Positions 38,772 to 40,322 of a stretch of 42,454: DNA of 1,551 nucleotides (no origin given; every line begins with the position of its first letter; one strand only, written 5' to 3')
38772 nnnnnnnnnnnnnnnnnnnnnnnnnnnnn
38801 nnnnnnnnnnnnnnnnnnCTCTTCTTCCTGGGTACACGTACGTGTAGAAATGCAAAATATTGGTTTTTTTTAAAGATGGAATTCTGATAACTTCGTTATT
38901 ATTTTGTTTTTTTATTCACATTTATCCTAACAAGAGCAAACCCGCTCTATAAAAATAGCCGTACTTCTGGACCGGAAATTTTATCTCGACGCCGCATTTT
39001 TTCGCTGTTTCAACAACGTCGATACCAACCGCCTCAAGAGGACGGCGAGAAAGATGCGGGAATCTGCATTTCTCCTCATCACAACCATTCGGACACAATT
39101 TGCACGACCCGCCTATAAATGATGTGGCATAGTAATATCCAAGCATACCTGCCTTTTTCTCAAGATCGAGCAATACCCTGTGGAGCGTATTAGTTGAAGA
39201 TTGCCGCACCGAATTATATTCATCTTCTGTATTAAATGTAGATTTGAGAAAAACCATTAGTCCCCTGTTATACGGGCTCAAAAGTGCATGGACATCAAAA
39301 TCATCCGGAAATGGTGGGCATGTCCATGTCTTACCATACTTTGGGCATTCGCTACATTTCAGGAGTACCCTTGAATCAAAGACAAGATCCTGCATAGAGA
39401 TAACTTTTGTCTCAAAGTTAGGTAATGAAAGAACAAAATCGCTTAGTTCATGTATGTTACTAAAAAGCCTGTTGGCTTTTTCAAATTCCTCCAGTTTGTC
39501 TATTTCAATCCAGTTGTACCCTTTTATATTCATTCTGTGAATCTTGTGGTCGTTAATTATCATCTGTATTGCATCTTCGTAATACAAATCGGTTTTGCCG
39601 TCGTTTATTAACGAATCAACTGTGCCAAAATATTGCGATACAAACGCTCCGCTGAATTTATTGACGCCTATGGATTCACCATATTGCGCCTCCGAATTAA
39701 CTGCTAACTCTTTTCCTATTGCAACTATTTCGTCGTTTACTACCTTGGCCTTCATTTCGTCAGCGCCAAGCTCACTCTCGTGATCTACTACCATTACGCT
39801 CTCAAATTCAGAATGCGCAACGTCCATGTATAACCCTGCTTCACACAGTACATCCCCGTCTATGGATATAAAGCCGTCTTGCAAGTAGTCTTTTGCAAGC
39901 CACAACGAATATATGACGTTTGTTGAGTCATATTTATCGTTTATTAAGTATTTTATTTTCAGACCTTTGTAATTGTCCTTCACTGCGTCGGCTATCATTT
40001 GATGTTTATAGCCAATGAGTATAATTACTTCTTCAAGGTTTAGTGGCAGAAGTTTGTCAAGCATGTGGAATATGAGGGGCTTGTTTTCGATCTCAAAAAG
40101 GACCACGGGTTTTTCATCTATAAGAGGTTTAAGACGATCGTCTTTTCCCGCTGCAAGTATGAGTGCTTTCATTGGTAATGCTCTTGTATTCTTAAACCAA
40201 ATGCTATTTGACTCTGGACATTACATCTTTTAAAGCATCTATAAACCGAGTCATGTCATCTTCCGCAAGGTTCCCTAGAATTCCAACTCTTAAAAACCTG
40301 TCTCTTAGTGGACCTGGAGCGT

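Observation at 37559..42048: Teichoic-acid-like phospho-substituent module with an aminotransferase: TagF-like transferase + two LicC-like nucleotidyltransferases + class V aminotransferase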

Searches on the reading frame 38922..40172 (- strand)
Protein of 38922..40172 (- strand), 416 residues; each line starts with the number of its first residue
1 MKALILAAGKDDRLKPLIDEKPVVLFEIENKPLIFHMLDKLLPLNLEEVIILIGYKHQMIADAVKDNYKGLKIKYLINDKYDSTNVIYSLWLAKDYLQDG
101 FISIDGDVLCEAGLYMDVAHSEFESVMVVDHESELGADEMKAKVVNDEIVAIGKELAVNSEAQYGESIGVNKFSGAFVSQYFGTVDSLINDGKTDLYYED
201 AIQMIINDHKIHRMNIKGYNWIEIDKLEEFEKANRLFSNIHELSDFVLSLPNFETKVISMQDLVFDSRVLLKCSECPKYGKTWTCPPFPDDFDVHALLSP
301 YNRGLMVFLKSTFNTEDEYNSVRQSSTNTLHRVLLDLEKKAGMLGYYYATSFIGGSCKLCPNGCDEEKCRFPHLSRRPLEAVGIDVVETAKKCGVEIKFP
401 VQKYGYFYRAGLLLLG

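Call 3: search_protein_families(library=pfam, proteins=[window:38922-40172:-], max_evalue=0.01)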
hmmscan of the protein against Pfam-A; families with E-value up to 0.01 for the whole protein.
window:38922-40172:- (416 aa): 4 families
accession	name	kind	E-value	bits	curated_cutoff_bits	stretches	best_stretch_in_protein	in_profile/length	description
PF10050.14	DUF2284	-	2.1e-32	112.6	25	1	256-407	1-156/161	Predicted metal-binding protein (DUF2284)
PF00483.29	NTP_transferase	-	1.9e-09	37.9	21.2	1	2-114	1-117/245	Nucleotidyl transferase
PF12804.13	NTP_transf_3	-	4.6e-05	24.1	27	1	3-97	1-83/160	MobA-like NTP transferase domain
PF20202.4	DUF6564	-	0.00015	22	25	1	29-128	13-117/230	Domain of unknown function (DUF6564)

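Call 4: search_protein_families(library=ncbifam, proteins=[window:38922-40172:-], max_evalue=0.01)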
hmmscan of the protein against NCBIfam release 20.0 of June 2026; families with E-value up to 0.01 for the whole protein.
window:38922-40172:- (416 aa): 29 families (the best 25 are shown)
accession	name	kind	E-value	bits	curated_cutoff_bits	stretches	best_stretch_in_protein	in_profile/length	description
NF041313.1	UDPGP_AglF_Halo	equivalog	9.7e-27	93.9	400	1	1-236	1-233/234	UTP--glucose-1-phosphate uridylyltransferase AglF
TIGR03992.1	Arch_glmU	subfamily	2.4e-22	79.3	292.1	1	1-227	1-217/393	bifunctional sugar-1-phosphate nucleotidylyltransferase/acetyltransferase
TIGR01208.1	rmlA_long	equivalog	1e-16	60.8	320.25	1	2-237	1-234/353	glucose-1-phosphate thymidylyltransferase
NF041135.1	IPPtranDIPPsyn_Thcocales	equivalog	7.7e-15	54.8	580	1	1-237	1-217/419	bifunctional L-myo-inositol-1-phosphate cytidylyltransferase/CDP-L-myo-inositol myo-inositolphosphotransferase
NF045761.1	NAMPUrTaseMurU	equivalog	4.9e-14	52.7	250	1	1-115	1-115/226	N-acetylmuramate alpha-1-phosphate uridylyltransferase MurU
NF049965.1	GlMnHpPGnyltfHddC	equivalog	1.4e-12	47.8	300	1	1-111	1-109/221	D-glycero-D-manno-heptose 1-phosphate guanosyltransferase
NF041173.1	Sug_nt_acttase_Thmprot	equivalog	4.7e-12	45.6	600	1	1-237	1-227/405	bifunctional sugar-1-phosphate nucleotidylyltransferase/acetyltransferase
TIGR01173.1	glmU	equivalog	1.5e-08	34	366.85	1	1-79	1-72/452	bifunctional UDP-N-acetylglucosamine diphosphorylase/glucosamine-1-phosphate N-acetyltransferase GlmU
NF041536.1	ArsM_DUF2284_UU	exception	1.7e-08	33.3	575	1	229-407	270-450/459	arsenite methyltransferase/DUF2284 domain selenoprotein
NF010939.0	PRK14359.1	equivalog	4.1e-08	32.3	592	1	3-237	5-233/430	bifunctional UDP-N-acetylglucosamine diphosphorylase/glucosamine-1-phosphate N-acetyltransferase GlmU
NF045648.2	2X_seleno_MbdU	exception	3e-07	29.7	600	1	226-414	281-466/468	metal-binding double selenoprotein MbdU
NF010936.0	PRK14356.1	equivalog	4.1e-07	29.3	666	1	3-68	8-70/456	bifunctional UDP-N-acetylglucosamine diphosphorylase/glucosamine-1-phosphate N-acetyltransferase GlmU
NF045697.1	MurNAcPUrMurU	equivalog_domain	4.2e-07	29.6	370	1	4-69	1-66/229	N-acetylmuramate alpha-1-phosphate uridylyltransferase MurU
NF052502.1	man1P_GTase_Rv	exception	7.2e-07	28.4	440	1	2-118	2-118/352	mannose-1-phosphate guanylyltransferase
NF045495.1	AdoCbiPCobY_Meth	equivalog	1.1e-06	28.3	250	1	1-109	1-105/195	adenosylcobinamide-phosphate guanylyltransferase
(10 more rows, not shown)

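Call 10: search_solved_structures(query=window:38922-40172:-, max_evalue=0.001)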
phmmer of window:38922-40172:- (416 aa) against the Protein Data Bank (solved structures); distinct sequences matched with E-value up to 0.001: 15.
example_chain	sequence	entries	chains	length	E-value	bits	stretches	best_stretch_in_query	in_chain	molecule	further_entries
1jyk_A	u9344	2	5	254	1.6e-15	60.4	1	1-239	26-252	CTP:phosphocholine Cytidylyltransferase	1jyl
8yre_D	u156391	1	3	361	5.5e-11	45.4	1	1-136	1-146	Mannose-1-phosphate guanylyltransferase 1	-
7x8j_A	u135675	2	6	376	6e-11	45.3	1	1-136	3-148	Mannose-1-phosphate guanylyltransferase 1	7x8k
7d72_K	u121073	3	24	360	3e-09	39.8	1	1-114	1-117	Mannose-1-phosphate guanyltransferase beta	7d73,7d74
6jq8_A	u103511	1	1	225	1.3e-07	34.4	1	4-122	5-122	Putative 6-deoxy-D-mannoheptose pathway protein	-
5xhw_A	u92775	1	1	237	2.2e-07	33.6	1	4-121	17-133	Putative 6-deoxy-D-mannoheptose pathway protein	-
7whr_B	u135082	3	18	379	7.4e-07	31.9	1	1-112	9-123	Nucleotidyl transferase family protein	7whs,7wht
4y7t_A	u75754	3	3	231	2e-06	30.5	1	1-111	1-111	Nucleotidyl transferase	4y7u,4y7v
5z09_A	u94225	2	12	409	6.6e-06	28.7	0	1-59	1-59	Dual sugar-1-phosphate nucleotidylyltransferase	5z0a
6pd1_A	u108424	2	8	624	7.6e-06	28.5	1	2-234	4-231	Nucleotidyl transferase/aminotransferase, class V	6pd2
2ggo_A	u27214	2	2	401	8e-06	28.4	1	1-226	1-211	401aa long hypothetical glucose-1-phosphate thymidylyltransferase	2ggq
4jd0_A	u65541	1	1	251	3.5e-05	26.4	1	2-157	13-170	Nucleotidyl transferase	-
9dqf_A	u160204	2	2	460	7.4e-05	25.3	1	3-211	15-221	Bifunctional protein GlmU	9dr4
2xme_A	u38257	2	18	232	0.00058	22.3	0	1-156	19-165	CTP-INOSITOL-1-PHOSPHATE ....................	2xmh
3hl3_A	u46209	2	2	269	0.00088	21.7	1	1-110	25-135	Glucose-1-phosphate thymidylyltransferase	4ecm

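Call 38: find_homologous_proteins(query=window:38922-40172:-, max_evalue=1e-10)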
Query window:38922-40172:- (416 aa): 78 proteins with E <= 1e-10 among 5309 candidates.
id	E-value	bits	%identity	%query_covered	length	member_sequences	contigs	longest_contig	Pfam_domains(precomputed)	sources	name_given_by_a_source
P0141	4.7e-281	950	100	100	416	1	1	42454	PF00483.30,PF10050.15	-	-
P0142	4.9e-250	848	88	100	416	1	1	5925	PF00483.30,PF10050.15,PF12804.14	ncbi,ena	-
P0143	2.1e-148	513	57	100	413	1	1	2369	PF00483.30,PF10050.15,PF12804.14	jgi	jgi:choline kinase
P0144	8.6e-110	386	44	100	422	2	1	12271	PF00483.30,PF10050.15,PF12804.14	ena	-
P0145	1.5e-109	385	44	100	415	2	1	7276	PF00483.30,PF10050.15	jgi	-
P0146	3.9e-103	364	41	100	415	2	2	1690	PF00483.30,PF10050.15,PF12804.14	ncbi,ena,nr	ncbi:MAG TPA: DUF2284 domain-containing protein [Candidatus Omnitrophota bacterium]|nr:DUF2284 domai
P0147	3.6e-102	361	42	100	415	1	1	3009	PF00483.30,PF10050.15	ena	-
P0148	2.9e-101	358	40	100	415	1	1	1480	PF00483.30,PF10050.15,PF20202.5,PF12804.14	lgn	-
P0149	2.3e-97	345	40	100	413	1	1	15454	PF00483.30,PF10050.15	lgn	-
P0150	3.9e-96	341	41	96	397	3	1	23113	PF10050.15,PF20202.5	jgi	-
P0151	4.8e-93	331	40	100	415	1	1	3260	PF00483.30,PF10050.15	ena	-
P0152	1.9e-92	329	40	100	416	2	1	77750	PF00483.30,PF10050.15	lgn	-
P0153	5.4e-91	324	38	100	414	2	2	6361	PF00483.30,PF10050.15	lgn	-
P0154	9.0e-91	323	40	100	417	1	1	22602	PF00483.30,PF10050.15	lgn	-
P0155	1.1e-90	323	38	100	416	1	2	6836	PF00483.30,PF10050.15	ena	-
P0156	7.4e-90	320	40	100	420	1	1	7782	PF00483.30,PF10050.15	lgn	-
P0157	2.7e-89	318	39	100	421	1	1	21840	PF00483.30,PF10050.15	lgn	-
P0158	9.1e-89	317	39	100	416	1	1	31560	PF00483.30,PF10050.15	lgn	-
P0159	1.3e-87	313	37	100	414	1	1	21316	PF00483.30,PF10050.15,PF12804.14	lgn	-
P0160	9.4e-87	310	39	100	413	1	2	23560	PF00483.30,PF10050.15,PF12804.14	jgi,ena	-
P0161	1.0e-86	310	39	100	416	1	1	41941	PF00483.30,PF10050.15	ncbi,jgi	jgi:predicted metal-binding protein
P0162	1.5e-86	309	39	100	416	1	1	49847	PF00483.30,PF10050.15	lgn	-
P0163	2.3e-86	309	38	100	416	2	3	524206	PF00483.30,PF10050.15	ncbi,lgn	-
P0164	4.9e-85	304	40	100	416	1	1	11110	PF00483.30,PF10050.15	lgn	-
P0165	5.4e-75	271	35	99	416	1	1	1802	PF00483.30,PF10050.15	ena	-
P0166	1.0e-73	267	34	99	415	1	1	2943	PF00483.30,PF10050.15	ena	-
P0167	7.0e-71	258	35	93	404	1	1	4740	PF10050.15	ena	-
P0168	4.8e-43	166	43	50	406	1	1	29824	PF10050.15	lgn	-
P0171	2.9e-35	140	35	57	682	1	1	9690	PF00483.30,PF02896.25,PF12804.14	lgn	-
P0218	6.6e-11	60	34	37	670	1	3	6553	PF00483.30,PF13714.13,PF01467.33,PF20202.5,PF12804.14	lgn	-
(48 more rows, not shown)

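Call 42: find_related_loci(query=A2, collection=metagenome_contigs, flank=10000)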
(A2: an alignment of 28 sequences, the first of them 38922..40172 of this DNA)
Query A2 (416 aa) in metagenome_contigs; peptide patterns used: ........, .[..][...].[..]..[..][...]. (x = any residue, [..] = any of these).
402 stretches matched a pattern; 273 encode a relative of the query (tblastn E <= 1e-3); the best 80 are kept; 80 distinct loci.
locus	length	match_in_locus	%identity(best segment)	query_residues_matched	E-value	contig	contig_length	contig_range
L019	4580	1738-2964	88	1-409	0e+0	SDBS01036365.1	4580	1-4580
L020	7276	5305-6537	44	2-416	5e-115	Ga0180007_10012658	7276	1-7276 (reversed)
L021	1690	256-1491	41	2-416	2e-117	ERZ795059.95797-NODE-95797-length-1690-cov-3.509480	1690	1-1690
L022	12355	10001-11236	41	2-416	6e-107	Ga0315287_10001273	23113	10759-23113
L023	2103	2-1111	43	44-416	5e-103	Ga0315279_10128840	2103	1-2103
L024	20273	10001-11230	39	2-416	3e-90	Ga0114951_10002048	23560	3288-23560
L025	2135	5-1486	37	1-416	8e-59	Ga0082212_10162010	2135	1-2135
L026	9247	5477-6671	46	1-414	2e-42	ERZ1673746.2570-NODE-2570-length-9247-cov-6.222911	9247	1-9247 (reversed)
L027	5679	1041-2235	46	1-414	6e-42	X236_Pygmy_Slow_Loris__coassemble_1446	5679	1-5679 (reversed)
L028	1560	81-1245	49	1-413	9e-42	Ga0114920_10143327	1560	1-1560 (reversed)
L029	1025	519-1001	46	251-414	5e-43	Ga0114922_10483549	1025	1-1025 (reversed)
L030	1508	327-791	48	261-416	2e-41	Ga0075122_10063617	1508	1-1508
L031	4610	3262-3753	45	255-416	6e-40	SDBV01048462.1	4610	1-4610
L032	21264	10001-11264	41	1-414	1e-39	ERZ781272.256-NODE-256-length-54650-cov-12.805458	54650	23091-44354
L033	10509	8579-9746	49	1-413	2e-39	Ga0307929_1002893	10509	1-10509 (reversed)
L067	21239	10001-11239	39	1-413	7e-35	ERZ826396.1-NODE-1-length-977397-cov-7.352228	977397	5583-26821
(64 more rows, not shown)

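Call 52: search_protein_families(library=ncbifam, proteins=[L067:9271-9999:+, L067:9896-10528:+, L067:10541-11254:+, L067:8398-9213:+, L067:6605-8401:+, L067:11334-12338:+, L067:12475-13809:+, L067:4955-6031:+], max_evalue=0.00001)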
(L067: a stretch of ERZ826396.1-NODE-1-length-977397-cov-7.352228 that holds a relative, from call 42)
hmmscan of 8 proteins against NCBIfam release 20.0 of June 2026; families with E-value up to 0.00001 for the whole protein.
L067:9271-9999:+ (242 aa): 212 families (the best 25 are shown)
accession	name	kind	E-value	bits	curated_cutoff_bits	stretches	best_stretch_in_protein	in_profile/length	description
NF009466.0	PRK12826.1-2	subfamily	1.1e-51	175.8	222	1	2-239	3-244/248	3-oxoacyl-ACP reductase FabG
TIGR01830.1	3oxo_ACP_reduc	equivalog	6.9e-50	170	297.75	1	5-238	1-237/239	3-oxoacyl-[acyl-carrier-protein] reductase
NF047420.2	EF_P_mod_YmfI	equivalog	2.2e-44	152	238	1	5-239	2-235/236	elongation factor P 5-aminopentanone reductase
TIGR01829.1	AcAcCoA_reduct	subfamily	2.5e-43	148.5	302.1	1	4-239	2-240/242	acetoacetyl-CoA reductase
NF009464.0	PRK12824.1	subfamily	1e-42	146.5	269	1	1-239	1-242/245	3-oxoacyl-ACP reductase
NF005559.1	PRK07231.1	subfamily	2.1e-42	145.3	215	1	4-240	6-248/249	glucose 1-dehydrogenase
NF004197.0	PRK05653.1-1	equivalog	1.4e-41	142.7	332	1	3-241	8-248/249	3-oxoacyl-ACP reductase FabG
NF009546.0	PRK12935.1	equivalog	2.2e-40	138.8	418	1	4-239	8-245/247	acetoacetyl-CoA reductase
NF006598.0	PRK09135.1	equivalog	2.9e-40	138.4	288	1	3-238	7-244/249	pteridine reductase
NF004199.0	PRK05653.1-4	equivalog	6.9e-39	133.9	301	1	4-239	7-245/247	3-oxoacyl-ACP reductase FabG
NF004200.0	PRK05653.1-5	equivalog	4.5e-38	131.2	273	1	1-239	1-241/242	3-oxoacyl-ACP reductase FabG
NF009384.0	PRK12743.1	equivalog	5.9e-38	130.5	264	1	3-239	7-247/258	SDR family oxidoreductase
NF005056.0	PRK06463.1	equivalog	3.6e-37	128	339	1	4-238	9-246/255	3-ketoacyl-(acyl-carrier-protein) reductase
NF004198.0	PRK05653.1-3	equivalog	1.1e-36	126.5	296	1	4-239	9-246/248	3-oxoacyl-ACP reductase FabG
NF005075.0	PRK06500.1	equivalog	1.6e-36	126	336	1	4-239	8-246/249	SDR family oxidoreductase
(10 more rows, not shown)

L067:9896-10528:+ (210 aa): 0 families

L067:10541-11254:+ (237 aa): 8 families
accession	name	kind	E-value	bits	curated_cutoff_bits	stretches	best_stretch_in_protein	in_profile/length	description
TIGR03992.1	Arch_glmU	subfamily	1.5e-17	63.6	292.1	1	1-236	1-229/393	bifunctional sugar-1-phosphate nucleotidylyltransferase/acetyltransferase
NF041135.1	IPPtranDIPPsyn_Thcocales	equivalog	2.7e-15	56.3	580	1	2-233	2-216/419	bifunctional L-myo-inositol-1-phosphate cytidylyltransferase/CDP-L-myo-inositol myo-inositolphosphotransferase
NF041313.1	UDPGP_AglF_Halo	equivalog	7.2e-12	45.2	400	1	1-135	1-137/234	UTP--glucose-1-phosphate uridylyltransferase AglF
NF041173.1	Sug_nt_acttase_Thmprot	equivalog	1.4e-10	40.7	600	1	1-190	1-188/405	bifunctional sugar-1-phosphate nucleotidylyltransferase/acetyltransferase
NF010940.0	PRK14360.1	equivalog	1.8e-07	30.1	602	1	4-108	5-105/452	bifunctional UDP-N-acetylglucosamine diphosphorylase/glucosamine-1-phosphate N-acetyltransferase GlmU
NF045665.1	NTPtran_DVU1551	equivalog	7.5e-07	28.5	315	1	4-81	4-73/359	DVU_1551 family NTP transferase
NF045761.1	NAMPUrTaseMurU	equivalog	8e-07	29.1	250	1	1-145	1-154/226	N-acetylmuramate alpha-1-phosphate uridylyltransferase MurU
TIGR01479.1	GMP_PMI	equivalog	8.5e-06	24.8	372.95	0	3-89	3-95/467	mannose-1-phosphate guanylyltransferase/mannose-6-phosphate isomerase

L067:8398-9213:+ (271 aa): 1 family
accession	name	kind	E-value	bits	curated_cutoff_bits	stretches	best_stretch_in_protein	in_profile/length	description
NF045866.1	GGPL_Ptran_Mf1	equivalog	1e-20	74.9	225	1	15-259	6-229/240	diacylglycerol cholinephosphotransferase Mf1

L067:6605-8401:+ (598 aa): 1 family
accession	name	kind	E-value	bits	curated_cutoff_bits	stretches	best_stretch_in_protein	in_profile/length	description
TIGR04331.1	o_ant_LIC12162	subfamily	2.2e-73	247.9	225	1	37-592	40-585/585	LIC12162 family transferase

L067:11334-12338:+ (334 aa): 22 families
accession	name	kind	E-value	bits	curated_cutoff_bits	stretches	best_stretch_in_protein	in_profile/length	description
TIGR01181.1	dTDP_gluc_dehyt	equivalog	2.3e-124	414.6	365.1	1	18-331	1-313/321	dTDP-glucose 4,6-dehydratase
NF007490.0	PRK10084.1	subfamily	4.1e-88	295.8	649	1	17-330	1-335/361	dTDP-glucose 4,6-dehydratase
NF007582.0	PRK10217.1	equivalog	4.2e-86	289.2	698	1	17-330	2-332/355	dTDP-glucose 4,6-dehydratase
TIGR01179.1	galE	equivalog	4.4e-40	137.5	262.3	1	18-331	1-327/332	UDP-glucose 4-epimerase GalE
TIGR04180.1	EDH_00030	hypoth_equivalog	5e-39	134.1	475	1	20-316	2-296/297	NAD-dependent 4,6-dehydratase LegB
TIGR02622.1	CDP_4_6_dhtase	equivalog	5e-29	101.5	278.45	1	18-332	6-333/352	CDP-glucose 4,6-dehydratase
NF007956.0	PRK10675.1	subfamily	6.3e-29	101.2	394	2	17-175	1-155/338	UDP-glucose 4-epimerase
TIGR02197.1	heptose_epim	equivalog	5e-21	75.2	274.6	1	19-330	1-314/316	ADP-glyceromanno-heptose 6-epimerase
NF011728.1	PRK15181.1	equivalog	9.1e-21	74.2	760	1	15-330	12-338/348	Vi polysaccharide biosynthesis UDP-N-acetylglucosaminuronic acid C-4 epimerase TviC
TIGR01472.1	gmd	equivalog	6.9e-20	71.5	415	1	67-290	54-276/342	GDP-mannose 4,6-dehydratase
TIGR03589.1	PseB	equivalog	1.9e-13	50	407.75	1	19-143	7-127/324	UDP-N-acetylglucosamine 4,6-dehydratase (inverting)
NF047922.1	GDPFucSynFcl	equivalog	3e-13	49.9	500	1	74-330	37-302/308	GDP-L-fucose synthase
NF008872.0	PRK11908.1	equivalog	9.6e-13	47.9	294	1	17-332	2-338/349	bifunctional UDP-4-keto-pentose/UDP-xylose synthase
TIGR01214.1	rmlD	equivalog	1e-12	47.8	224.05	1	18-285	1-232/285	dTDP-4-dehydrorhamnose reductase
NF042422.1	oxyalk_red_OleD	equivalog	1.5e-10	40.9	580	1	17-274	1-245/329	2-alkyl-3-oxoalkanoate reductase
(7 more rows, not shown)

L067:12475-13809:+ (444 aa): 14 families
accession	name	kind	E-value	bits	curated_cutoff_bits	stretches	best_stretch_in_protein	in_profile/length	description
TIGR00089.1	TIGR00089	subfamily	2.5e-155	517.5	251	1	8-437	1-426/429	MiaB/RimO family radical SAM methylthiotransferase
TIGR01574.1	miaB-methiolase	equivalog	1.4e-149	498.9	355.3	1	9-443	2-437/437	tRNA (N6-isopentenyl adenosine(37)-C2)-methylthiotransferase MiaB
NF010916.0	PRK14336.1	equivalog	4e-111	371.7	606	2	148-444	122-414/418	tRNA (N6-isopentenyl adenosine(37)-C2)-methylthiotransferase MiaB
TIGR01579.1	MiaB-like-C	equivalog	2.6e-101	339.9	357.05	1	12-406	2-393/416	tRNA (N(6)-L-threonylcarbamoyladenosine(37)-C(2))-methylthiotransferase MtaB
TIGR01125.1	TIGR01125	equivalog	1.7e-94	317.3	356.95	1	11-434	4-426/432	30S ribosomal protein S12 methylthiotransferase RimO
TIGR01578.1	MiaB-like-B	hypoth_equivalog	4.9e-85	285.8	314.7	1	12-441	5-419/421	tRNA (N(6)-L-threonylcarbamoyladenosine(37)-C(2))-methylthiotransferase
TIGR04014.1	B12_SAM_MJ_0865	equivalog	7.3e-31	107.4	360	1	143-380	154-384/434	methyl-coenzyme M reductase glutamine C-methyltransferase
TIGR04013.1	B12_SAM_MJ_1487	hypoth_equivalog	2.1e-25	89.4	251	1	150-332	150-336/382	TIGR04013 family B12-binding domain/radical SAM domain-containing protein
TIGR04479.1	bcpD_PhpK_rSAM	subfamily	2.4e-14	52.6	600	1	126-331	216-411/504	PhpK family radical SAM P-methyltransferase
TIGR03471.1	HpnJ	equivalog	7.5e-09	35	577.6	1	158-333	204-369/472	hopanoid biosynthesis associated radical SAM protein HpnJ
TIGR03994.1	rSAM_HemZ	equivalog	1.3e-07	31.1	321.4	1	124-329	59-266/401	coproporphyrinogen dehydrogenase HemZ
TIGR04072.2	rSAM_ladder_B12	equivalog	2.3e-07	29.8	360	1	158-338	187-358/443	lipid biosynthesis B12-binding/radical SAM protein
TIGR01212.1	TIGR01212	equivalog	7.9e-06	25.2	180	0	239-334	115-210/302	tRNA modification radical SAM protein MnmL/YtqA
NF045585.1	rSAM_slr0320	equivalog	8.5e-06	24.5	775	0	150-291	234-371/511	photosystem II high light acclimation radical SAM protein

L067:4955-6031:+ (358 aa): 2 families
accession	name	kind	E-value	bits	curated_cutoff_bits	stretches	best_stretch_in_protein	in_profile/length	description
TIGR03586.1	PseI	equivalog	5.4e-149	495.8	340.25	1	25-353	1-327/327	pseudaminic acid synthase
TIGR03569.1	NeuB_NnaB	equivalog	4.8e-90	302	399.65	1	26-352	1-328/329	N-acetylneuraminate synthase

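Call 56: list_cluster_members(proteins=[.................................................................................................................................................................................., L067:10541-11254:+, L067:9271-9999:+, L067:8398-9213:+])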
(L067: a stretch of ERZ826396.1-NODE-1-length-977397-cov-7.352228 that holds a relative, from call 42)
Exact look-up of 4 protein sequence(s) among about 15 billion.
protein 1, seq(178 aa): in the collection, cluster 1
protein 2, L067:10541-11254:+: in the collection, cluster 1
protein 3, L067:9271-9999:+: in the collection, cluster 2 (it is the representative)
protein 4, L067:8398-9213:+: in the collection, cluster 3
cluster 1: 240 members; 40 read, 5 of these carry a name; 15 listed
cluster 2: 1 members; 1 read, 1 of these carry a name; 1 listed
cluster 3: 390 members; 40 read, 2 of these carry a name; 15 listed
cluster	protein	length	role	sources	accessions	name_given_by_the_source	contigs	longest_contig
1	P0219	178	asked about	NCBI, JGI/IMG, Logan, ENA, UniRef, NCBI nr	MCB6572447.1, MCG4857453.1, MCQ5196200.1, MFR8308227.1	DUF2284 domain-containing protein [Phascolarctobacterium faecium] | hypothetical protein | DUF2284 domain-containing protein n=1 Tax=Phascolarctobacterium faecium TaxID=33025 ...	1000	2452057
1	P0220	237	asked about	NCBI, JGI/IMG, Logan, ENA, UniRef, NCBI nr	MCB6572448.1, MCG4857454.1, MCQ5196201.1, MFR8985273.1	sugar phosphate nucleotidyltransferase [Phascolarctobacterium faecium] | choline kinase | phosphocholine cytidylyltransferase family protein n=2 Tax=Phascolarctobacterium faecium ...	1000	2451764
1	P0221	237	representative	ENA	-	-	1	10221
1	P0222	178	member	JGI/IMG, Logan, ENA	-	hypothetical protein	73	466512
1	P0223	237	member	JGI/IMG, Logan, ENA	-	cholinephosphate cytidylyltransferase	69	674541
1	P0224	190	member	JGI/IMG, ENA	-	predicted metal-binding protein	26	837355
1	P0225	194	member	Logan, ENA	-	-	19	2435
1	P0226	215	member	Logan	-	-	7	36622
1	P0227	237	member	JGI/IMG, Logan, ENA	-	-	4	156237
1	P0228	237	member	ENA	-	-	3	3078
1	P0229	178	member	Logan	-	-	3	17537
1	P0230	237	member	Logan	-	-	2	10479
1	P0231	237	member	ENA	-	-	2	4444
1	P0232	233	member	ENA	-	-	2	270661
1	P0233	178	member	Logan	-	-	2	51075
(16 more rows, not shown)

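Call 61: search_solved_structures(query=P0219, max_evalue=10)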
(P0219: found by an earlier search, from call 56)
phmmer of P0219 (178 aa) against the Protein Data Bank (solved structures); distinct sequences matched with E-value up to 10: 7.
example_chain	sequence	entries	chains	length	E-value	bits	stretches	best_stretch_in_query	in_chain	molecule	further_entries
6mif_A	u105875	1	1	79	0.019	18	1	33-76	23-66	LIM and senescent cell antigen-like-containing domain protein 1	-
7d2s_B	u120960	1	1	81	0.02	17.9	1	33-76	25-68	LIM and senescent cell antigen-like-containing domain protein 1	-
7lt9_B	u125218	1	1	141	0.057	16.4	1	34-74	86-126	LIM and senescent cell antigen-like-containing domain protein 1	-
7d2t_B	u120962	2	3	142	0.058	16.4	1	34-74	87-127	LIM and senescent cell antigen-like-containing domain protein 1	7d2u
8k70_A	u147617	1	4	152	0.54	13.2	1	71-123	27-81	Putative Rho GTPase-activating protein C1565.02c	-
7e0w_A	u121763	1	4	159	0.66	12.9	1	71-123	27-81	Putative Rho GTPase-activating protein C1565.02c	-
3pn9_A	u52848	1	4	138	1.4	11.9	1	52-87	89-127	Proline dipeptidase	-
